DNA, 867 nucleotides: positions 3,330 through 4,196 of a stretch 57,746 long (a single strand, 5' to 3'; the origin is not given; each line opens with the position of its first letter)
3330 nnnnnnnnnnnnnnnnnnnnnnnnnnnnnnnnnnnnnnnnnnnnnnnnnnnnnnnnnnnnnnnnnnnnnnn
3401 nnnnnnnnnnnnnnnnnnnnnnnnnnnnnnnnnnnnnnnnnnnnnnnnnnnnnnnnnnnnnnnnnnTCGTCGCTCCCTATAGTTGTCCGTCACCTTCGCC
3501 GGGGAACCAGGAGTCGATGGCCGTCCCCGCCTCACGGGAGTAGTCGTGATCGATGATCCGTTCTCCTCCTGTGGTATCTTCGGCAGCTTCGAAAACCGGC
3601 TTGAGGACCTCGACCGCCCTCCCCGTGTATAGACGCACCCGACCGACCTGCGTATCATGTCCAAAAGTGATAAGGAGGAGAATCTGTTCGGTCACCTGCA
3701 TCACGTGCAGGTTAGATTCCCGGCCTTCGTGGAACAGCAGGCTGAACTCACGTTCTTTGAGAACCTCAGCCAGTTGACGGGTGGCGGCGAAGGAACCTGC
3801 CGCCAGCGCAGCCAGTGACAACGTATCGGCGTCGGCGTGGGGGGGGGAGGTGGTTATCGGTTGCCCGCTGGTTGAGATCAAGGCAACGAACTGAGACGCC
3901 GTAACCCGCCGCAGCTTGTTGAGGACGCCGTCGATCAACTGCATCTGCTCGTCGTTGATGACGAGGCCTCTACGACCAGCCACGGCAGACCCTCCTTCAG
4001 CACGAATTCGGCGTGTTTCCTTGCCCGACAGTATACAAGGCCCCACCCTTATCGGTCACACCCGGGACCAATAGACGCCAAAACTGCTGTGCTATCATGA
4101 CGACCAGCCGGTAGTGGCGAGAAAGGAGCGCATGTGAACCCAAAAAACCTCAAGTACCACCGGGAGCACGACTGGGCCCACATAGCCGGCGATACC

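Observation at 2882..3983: Myxococcus-type MglB-MglA polarity module in an actinobacterial chromosome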

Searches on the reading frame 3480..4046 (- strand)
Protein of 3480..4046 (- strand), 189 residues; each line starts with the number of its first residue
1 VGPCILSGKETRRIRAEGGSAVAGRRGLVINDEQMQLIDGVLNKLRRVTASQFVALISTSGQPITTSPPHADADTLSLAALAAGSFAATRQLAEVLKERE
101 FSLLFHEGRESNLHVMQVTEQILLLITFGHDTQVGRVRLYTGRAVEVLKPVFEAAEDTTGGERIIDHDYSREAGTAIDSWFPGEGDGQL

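Call 4: search_protein_families(library=pfam, proteins=[window:3480-4046:-], max_evalue=0.01)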
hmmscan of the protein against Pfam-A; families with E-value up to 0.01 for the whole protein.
window:3480-4046:- (189 aa): 1 family
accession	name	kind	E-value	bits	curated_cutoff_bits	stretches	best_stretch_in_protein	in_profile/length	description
PF03259.23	Robl_LC7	-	3.8e-10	39.8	23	1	40-127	4-90/91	Roadblock/LC7 domain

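Call 5: search_protein_families(library=ncbifam, proteins=[window:3480-3983:-], max_evalue=0.001)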
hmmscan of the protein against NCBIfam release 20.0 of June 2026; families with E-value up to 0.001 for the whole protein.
window:3480-3983:- (168 aa): 1 family
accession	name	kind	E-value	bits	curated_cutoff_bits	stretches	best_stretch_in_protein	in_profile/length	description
NF052242.1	GTPaseActivMglBThm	equivalog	1e-18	67.9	200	1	17-159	16-159/161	GTPase-activating protein MglB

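Call 7: search_solved_structures(query=window:3480-3983:-, show_alignments=2, max_evalue=1)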
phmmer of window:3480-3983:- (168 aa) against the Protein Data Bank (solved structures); distinct sequences matched with E-value up to 1: 18.
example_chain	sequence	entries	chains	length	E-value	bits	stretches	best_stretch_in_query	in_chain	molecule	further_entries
6h5b_B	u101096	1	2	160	3e-17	66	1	7-136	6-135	MglB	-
6izw_B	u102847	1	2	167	3.1e-17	66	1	7-138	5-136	Gliding motility protein MglB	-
6hjm_A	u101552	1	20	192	4e-17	65.6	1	6-136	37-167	MglB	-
1j3w_A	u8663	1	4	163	7.5e-11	45.2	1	20-153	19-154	Giding protein-mglB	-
3t1r_A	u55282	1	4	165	2.8e-10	43.4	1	20-153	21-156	Gliding protein MglB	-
3t1s_A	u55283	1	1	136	9.8e-10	41.6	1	20-133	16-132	Gliding protein MglB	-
3t12_B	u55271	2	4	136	3.2e-08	36.7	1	21-132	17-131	Gliding protein MglB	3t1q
3t1x_A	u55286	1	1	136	3.4e-08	36.6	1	20-132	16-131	Gliding protein MglB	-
7f8m_A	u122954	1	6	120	0.0056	19.7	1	21-123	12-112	Robl_LC7 domain-containing protein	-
7f8f_A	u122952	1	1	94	0.012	18.6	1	17-105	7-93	Robl_LC7 domain-containing protein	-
6wuh_A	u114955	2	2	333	0.05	16.6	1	19-125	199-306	Sam35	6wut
9nk6_A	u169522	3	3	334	0.05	16.6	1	19-125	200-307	Sam35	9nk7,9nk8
7qve_p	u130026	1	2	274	0.15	15.1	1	26-69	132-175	Proteasome subunit beta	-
6wuj_A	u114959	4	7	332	0.38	13.7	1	19-125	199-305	Sam35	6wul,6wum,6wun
6n0x_A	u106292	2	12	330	0.59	13.1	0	31-96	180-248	Diphosphomevalonate decarboxylase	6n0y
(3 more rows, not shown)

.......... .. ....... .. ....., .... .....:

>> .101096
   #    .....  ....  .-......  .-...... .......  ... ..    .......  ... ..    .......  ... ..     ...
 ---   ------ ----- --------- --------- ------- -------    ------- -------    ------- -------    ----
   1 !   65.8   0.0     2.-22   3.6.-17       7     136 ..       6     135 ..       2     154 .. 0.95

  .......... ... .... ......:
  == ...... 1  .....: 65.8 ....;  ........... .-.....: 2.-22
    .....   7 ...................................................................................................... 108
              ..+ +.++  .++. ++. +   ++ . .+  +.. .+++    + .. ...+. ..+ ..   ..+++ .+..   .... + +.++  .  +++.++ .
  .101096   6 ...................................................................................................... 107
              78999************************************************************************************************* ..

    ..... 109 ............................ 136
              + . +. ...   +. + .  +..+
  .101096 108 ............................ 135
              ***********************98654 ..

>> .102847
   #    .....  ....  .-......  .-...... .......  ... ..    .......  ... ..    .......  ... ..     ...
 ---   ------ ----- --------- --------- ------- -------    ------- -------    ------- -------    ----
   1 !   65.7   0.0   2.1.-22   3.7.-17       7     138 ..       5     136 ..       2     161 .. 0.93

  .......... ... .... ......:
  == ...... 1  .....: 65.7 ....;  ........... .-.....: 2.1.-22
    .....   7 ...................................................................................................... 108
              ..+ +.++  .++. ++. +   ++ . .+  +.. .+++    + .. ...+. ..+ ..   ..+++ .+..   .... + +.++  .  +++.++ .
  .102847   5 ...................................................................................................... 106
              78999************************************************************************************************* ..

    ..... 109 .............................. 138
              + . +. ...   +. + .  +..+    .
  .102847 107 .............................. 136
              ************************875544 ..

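Call 20: find_homologous_proteins(query=window:3480-3983:-, max_evalue=0.00001)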
Query window:3480-3983:- (168 aa): 326 proteins with E <= 0.00001 among 555 candidates; the best 120 are listed.
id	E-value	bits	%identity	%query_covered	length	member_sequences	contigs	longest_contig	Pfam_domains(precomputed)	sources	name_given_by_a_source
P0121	4.9e-103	359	100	100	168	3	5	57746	PF03259.24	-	-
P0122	3.0e-94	331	93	99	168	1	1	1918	PF03259.24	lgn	-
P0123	2.5e-93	328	90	99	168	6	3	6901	PF03259.24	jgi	-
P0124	9.4e-92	323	90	99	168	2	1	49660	PF03259.24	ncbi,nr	ncbi:MAG: roadblock/LC7 domain-containing protein [Actinomycetia bacterium]|nr:roadblock/LC7 domain-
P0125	5.0e-90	317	91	100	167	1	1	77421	-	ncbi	-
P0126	1.2e-89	316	88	99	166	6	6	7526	PF03259.24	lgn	-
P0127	2.7e-87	308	87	99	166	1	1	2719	PF03259.24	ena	-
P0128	1.2e-86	306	87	99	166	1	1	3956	PF03259.24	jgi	jgi:predicted regulator of Ras-like GTPase activity (Roadblock/LC7/MglB family)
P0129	4.8e-85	301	85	97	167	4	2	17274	PF03259.24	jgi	jgi:predicted regulator of Ras-like GTPase activity (Roadblock/LC7/MglB family)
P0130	4.5e-84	298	85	98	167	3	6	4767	PF03259.24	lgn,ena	-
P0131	5.4e-81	288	82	97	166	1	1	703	PF03259.24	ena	-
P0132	6.2e-81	288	85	98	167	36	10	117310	PF03259.24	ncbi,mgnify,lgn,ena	mgnify:CR=1 FL=1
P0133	1.9e-80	286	83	98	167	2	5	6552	PF03259.24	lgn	-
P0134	6.3e-80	284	83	96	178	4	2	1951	PF03259.24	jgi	jgi:predicted regulator of Ras-like GTPase activity (Roadblock/LC7/MglB family)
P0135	7.7e-80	284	84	96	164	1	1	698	PF03259.24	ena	-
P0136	3.9e-79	282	82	96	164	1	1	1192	PF03259.24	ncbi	-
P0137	7.2e-79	281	82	96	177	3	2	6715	PF03259.24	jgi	jgi:predicted regulator of Ras-like GTPase activity (Roadblock/LC7/MglB family)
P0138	7.9e-79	281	79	98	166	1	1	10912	PF03259.24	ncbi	-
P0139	1.2e-78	280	81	97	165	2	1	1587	PF03259.24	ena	-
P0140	1.3e-78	280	79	98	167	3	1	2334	PF03259.24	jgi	jgi:predicted regulator of Ras-like GTPase activity (Roadblock/LC7/MglB family)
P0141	2.1e-78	279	83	95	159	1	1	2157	PF03259.24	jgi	jgi:predicted regulator of Ras-like GTPase activity (Roadblock/LC7/MglB family)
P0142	3.2e-78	279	82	96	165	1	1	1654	PF03259.24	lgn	-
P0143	7.3e-78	278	80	98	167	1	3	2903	PF03259.24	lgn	-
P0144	1.7e-77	276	78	98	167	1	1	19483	PF03259.24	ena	-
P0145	2.1e-77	276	78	98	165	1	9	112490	PF03259.24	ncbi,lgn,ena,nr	ncbi:MAG: roadblock/LC7 domain-containing protein [Actinobacteria bacterium]|nr:roadblock/LC7 domain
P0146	2.9e-77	276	78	98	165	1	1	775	PF03259.24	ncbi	-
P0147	4.0e-77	275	78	98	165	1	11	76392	PF03259.24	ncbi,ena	-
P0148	4.9e-77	275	78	98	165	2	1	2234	PF03259.24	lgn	-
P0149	6.6e-77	274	78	98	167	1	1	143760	PF03259.24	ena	-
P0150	1.3e-76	274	77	98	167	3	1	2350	PF03259.24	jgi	jgi:predicted regulator of Ras-like GTPase activity (Roadblock/LC7/MglB family)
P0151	1.4e-76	273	77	98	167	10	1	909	PF03259.24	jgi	jgi:predicted regulator of Ras-like GTPase activity (Roadblock/LC7/MglB family)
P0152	1.6e-76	273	81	98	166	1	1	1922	PF03259.24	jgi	jgi:predicted regulator of Ras-like GTPase activity (Roadblock/LC7/MglB family)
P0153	3.0e-76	272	82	95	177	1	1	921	PF03259.24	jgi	jgi:predicted regulator of Ras-like GTPase activity (Roadblock/LC7/MglB family)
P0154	6.5e-76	271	78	96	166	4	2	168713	PF03259.24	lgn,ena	-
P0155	4.1e-75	269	79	97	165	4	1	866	PF03259.24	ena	-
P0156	8.2e-75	268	81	93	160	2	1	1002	PF03259.24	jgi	jgi:predicted regulator of Ras-like GTPase activity (Roadblock/LC7/MglB family)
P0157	1.2e-74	267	79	96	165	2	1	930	PF03259.24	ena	-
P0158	1.4e-74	267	76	99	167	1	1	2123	PF03259.24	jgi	jgi:predicted regulator of Ras-like GTPase activity (Roadblock/LC7/MglB family)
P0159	2.2e-74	266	76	98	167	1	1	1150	PF03259.24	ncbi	-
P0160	2.6e-74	266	76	98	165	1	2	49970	PF03259.24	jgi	jgi:predicted regulator of Ras-like GTPase activity (Roadblock/LC7/MglB family)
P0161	2.7e-74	266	77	98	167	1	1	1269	PF03259.24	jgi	jgi:predicted regulator of Ras-like GTPase activity (Roadblock/LC7/MglB family)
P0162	2.8e-74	266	75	99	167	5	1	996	PF03259.24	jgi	-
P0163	3.5e-74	266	76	98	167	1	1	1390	PF03259.24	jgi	jgi:predicted regulator of Ras-like GTPase activity (Roadblock/LC7/MglB family)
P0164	3.6e-74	266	76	99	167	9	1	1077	PF03259.24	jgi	jgi:predicted regulator of Ras-like GTPase activity (Roadblock/LC7/MglB family)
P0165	3.7e-74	266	76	98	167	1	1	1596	PF03259.24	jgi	jgi:predicted regulator of Ras-like GTPase activity (Roadblock/LC7/MglB family)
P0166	6.6e-74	265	77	97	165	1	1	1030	PF03259.24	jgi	jgi:predicted regulator of Ras-like GTPase activity (Roadblock/LC7/MglB family)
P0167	7.3e-74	265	74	99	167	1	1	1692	PF03259.24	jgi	jgi:predicted regulator of Ras-like GTPase activity (Roadblock/LC7/MglB family)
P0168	7.3e-74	265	77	98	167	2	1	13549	PF03259.24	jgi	jgi:predicted regulator of Ras-like GTPase activity (Roadblock/LC7/MglB family)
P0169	1.2e-73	264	76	99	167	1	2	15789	PF03259.24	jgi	jgi:predicted regulator of Ras-like GTPase activity (Roadblock/LC7/MglB family)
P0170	1.6e-73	264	78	96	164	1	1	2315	PF03259.24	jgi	jgi:predicted regulator of Ras-like GTPase activity (Roadblock/LC7/MglB family)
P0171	2.5e-73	263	76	98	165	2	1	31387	PF03259.24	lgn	-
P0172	3.0e-73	263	77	97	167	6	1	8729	PF03259.24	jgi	jgi:predicted regulator of Ras-like GTPase activity (Roadblock/LC7/MglB family)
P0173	3.9e-73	262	75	98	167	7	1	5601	PF03259.24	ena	-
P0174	4.4e-73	262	78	95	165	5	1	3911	PF03259.24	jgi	jgi:predicted regulator of Ras-like GTPase activity (Roadblock/LC7/MglB family)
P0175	6.0e-73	262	75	98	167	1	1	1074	PF03259.24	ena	-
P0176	8.7e-73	261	78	96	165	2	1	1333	PF03259.24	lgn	-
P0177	1.8e-72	260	75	98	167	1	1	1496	PF03259.24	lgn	-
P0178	2.0e-72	260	78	96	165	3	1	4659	PF03259.24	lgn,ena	-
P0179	3.1e-72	259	77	98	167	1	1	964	PF03259.24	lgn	-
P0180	3.7e-72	259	74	98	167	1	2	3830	PF03259.24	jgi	jgi:predicted regulator of Ras-like GTPase activity (Roadblock/LC7/MglB family)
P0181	4.4e-72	259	75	98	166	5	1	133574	PF03259.24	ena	-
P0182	5.7e-72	258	73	98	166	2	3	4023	PF03259.24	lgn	-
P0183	6.1e-72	258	74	98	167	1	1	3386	PF03259.24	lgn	-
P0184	6.6e-72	258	73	99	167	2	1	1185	PF03259.24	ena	-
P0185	7.4e-72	258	76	97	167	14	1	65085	PF03259.24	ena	-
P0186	9.8e-72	258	77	96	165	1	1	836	PF03259.24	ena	-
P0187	1.1e-71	258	75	98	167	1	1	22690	PF03259.24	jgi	jgi:predicted regulator of Ras-like GTPase activity (Roadblock/LC7/MglB family)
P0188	1.4e-71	257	75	97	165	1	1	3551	PF03259.24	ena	-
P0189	1.7e-71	257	77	96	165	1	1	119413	PF03259.24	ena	-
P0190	1.7e-71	257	74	100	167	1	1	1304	PF03259.24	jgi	jgi:predicted regulator of Ras-like GTPase activity (Roadblock/LC7/MglB family)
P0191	1.9e-71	257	77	96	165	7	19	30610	PF03259.24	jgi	jgi:predicted regulator of Ras-like GTPase activity (Roadblock/LC7/MglB family)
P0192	2.5e-71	256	75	96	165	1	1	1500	PF03259.24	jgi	jgi:predicted regulator of Ras-like GTPase activity (Roadblock/LC7/MglB family)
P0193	5.8e-71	255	78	98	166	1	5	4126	PF03259.24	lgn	-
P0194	6.3e-71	255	75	96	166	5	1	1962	PF03259.24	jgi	jgi:predicted regulator of Ras-like GTPase activity (Roadblock/LC7/MglB family)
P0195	6.7e-71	255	72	99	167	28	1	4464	PF03259.24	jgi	jgi:predicted regulator of Ras-like GTPase activity (Roadblock/LC7/MglB family)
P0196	7.5e-71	255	73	99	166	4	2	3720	PF03259.24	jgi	-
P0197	1.2e-70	254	74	95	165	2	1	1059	PF03259.24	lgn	-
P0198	1.4e-70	254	73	99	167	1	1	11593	PF03259.24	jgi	jgi:predicted regulator of Ras-like GTPase activity (Roadblock/LC7/MglB family)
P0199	2.7e-70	253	74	96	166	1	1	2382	PF03259.24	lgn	-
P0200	3.7e-70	253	75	98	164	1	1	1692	PF03259.24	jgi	jgi:predicted regulator of Ras-like GTPase activity (Roadblock/LC7/MglB family)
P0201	4.0e-70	252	75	96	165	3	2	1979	PF03259.24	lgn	-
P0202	4.0e-70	252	78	93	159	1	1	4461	PF03259.24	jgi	jgi:predicted regulator of Ras-like GTPase activity (Roadblock/LC7/MglB family)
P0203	7.7e-70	252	75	98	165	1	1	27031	PF03259.24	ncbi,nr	ncbi:MAG: roadblock/LC7 domain-containing protein [Actinobacteria bacterium]|nr:roadblock/LC7 domain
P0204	1.2e-69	251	75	96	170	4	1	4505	PF03259.24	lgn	-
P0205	1.5e-69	251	73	96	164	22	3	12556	PF03259.24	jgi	jgi:predicted regulator of Ras-like GTPase activity (Roadblock/LC7/MglB family)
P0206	1.6e-69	251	74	95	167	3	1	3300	PF03259.24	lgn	-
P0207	2.1e-69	250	73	96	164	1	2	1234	PF03259.24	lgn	-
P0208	4.1e-69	249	77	93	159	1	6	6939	PF03259.24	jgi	jgi:predicted regulator of Ras-like GTPase activity (Roadblock/LC7/MglB family)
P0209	4.7e-69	249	75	95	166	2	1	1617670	PF03259.24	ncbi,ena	-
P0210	4.9e-69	249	72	99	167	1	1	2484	PF03259.24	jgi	jgi:predicted regulator of Ras-like GTPase activity (Roadblock/LC7/MglB family)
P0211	5.9e-69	249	73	96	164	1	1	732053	PF03259.24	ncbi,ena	-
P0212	7.2e-69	248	74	96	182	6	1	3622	PF03259.24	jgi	jgi:predicted regulator of Ras-like GTPase activity (Roadblock/LC7/MglB family)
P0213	7.2e-69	248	75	96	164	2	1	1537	PF03259.24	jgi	jgi:predicted regulator of Ras-like GTPase activity (Roadblock/LC7/MglB family)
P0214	9.2e-69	248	72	99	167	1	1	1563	PF03259.24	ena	-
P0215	1.3e-68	248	72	98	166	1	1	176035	PF03259.24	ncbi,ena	-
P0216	1.4e-68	247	73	94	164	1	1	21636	PF03259.24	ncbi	ncbi:MAG: roadblock/LC7 domain-containing protein [bacterium]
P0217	1.6e-68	247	72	95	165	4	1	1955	PF03259.24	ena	-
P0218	2.4e-68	247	70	98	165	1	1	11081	PF03259.24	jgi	jgi:predicted regulator of Ras-like GTPase activity (Roadblock/LC7/MglB family)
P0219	2.4e-68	247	69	99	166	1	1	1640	PF03259.24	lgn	-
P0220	3.3e-68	246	74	98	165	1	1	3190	PF03259.24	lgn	-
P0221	4.0e-68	246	73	96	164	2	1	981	PF03259.24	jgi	jgi:predicted regulator of Ras-like GTPase activity (Roadblock/LC7/MglB family)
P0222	4.9e-68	246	73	95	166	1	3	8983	PF03259.24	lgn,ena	-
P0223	5.4e-68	246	73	96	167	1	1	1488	PF03259.24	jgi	jgi:predicted regulator of Ras-like GTPase activity (Roadblock/LC7/MglB family)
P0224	5.6e-68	245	73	96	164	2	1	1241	PF03259.24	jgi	jgi:predicted regulator of Ras-like GTPase activity (Roadblock/LC7/MglB family)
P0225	8.6e-68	245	73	96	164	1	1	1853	PF03259.24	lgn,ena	-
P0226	8.7e-68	245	71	98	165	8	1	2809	PF03259.24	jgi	jgi:predicted regulator of Ras-like GTPase activity (Roadblock/LC7/MglB family)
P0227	1.0e-67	245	72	98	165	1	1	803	PF03259.24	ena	-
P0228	1.2e-67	244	73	96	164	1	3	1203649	PF03259.24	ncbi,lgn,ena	-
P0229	1.2e-67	244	71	99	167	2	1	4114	PF03259.24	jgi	jgi:predicted regulator of Ras-like GTPase activity (Roadblock/LC7/MglB family)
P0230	1.7e-67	244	71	99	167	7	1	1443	PF03259.24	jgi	jgi:predicted regulator of Ras-like GTPase activity (Roadblock/LC7/MglB family)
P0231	1.9e-67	244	70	98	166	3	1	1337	PF03259.24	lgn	-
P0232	2.2e-67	244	72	98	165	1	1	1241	PF03259.24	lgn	-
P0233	2.4e-67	243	73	96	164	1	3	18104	PF03259.24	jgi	jgi:predicted regulator of Ras-like GTPase activity (Roadblock/LC7/MglB family)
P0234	2.5e-67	243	74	96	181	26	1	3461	PF03259.24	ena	-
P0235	4.3e-67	243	71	98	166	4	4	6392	PF03259.24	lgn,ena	-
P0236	6.4e-67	242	71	96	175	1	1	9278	PF03259.24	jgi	jgi:predicted regulator of Ras-like GTPase activity (Roadblock/LC7/MglB family)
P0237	1.2e-66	241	68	98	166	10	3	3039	PF03259.24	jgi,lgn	jgi:predicted regulator of Ras-like GTPase activity (Roadblock/LC7/MglB family)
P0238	1.2e-66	241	70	98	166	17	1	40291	PF03259.24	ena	-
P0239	1.6e-66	241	71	97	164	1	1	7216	PF03259.24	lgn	-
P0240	1.8e-66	241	71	99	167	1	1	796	PF03259.24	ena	-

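Call 31: predict_structure(alignment_id=A1)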
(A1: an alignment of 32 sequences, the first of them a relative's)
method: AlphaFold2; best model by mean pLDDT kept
length: 168 residues; sequences in the alignment: 32
mean_pLDDT: 44.5   pTM: 0.33
mean pLDDT of the five models: 44.5, 44.4, 38.7, 38.7, 35.4
residues with pLDDT >= 90: 0; 70-90: 0; 50-70: 51; < 50: 117
segments of 3 or more residues with pLDDT < 50: 1-10, 27-92, 107-116, 134-149, 159-168
pLDDT, mean of each block of 10 residues (from residue 1): 33 55 51 39 41 33 41 44 42 52 51 46 57 46 43 49 34
secondary structure, 60 per line:
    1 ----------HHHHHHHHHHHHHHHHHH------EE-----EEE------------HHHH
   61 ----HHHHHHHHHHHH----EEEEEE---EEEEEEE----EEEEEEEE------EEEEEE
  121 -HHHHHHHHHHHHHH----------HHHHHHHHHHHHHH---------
elements in order: H11-28 E42-44 H57-60 H65-76 E81-86 E90-96 E101-108 E115-120 H122-135 H146-159
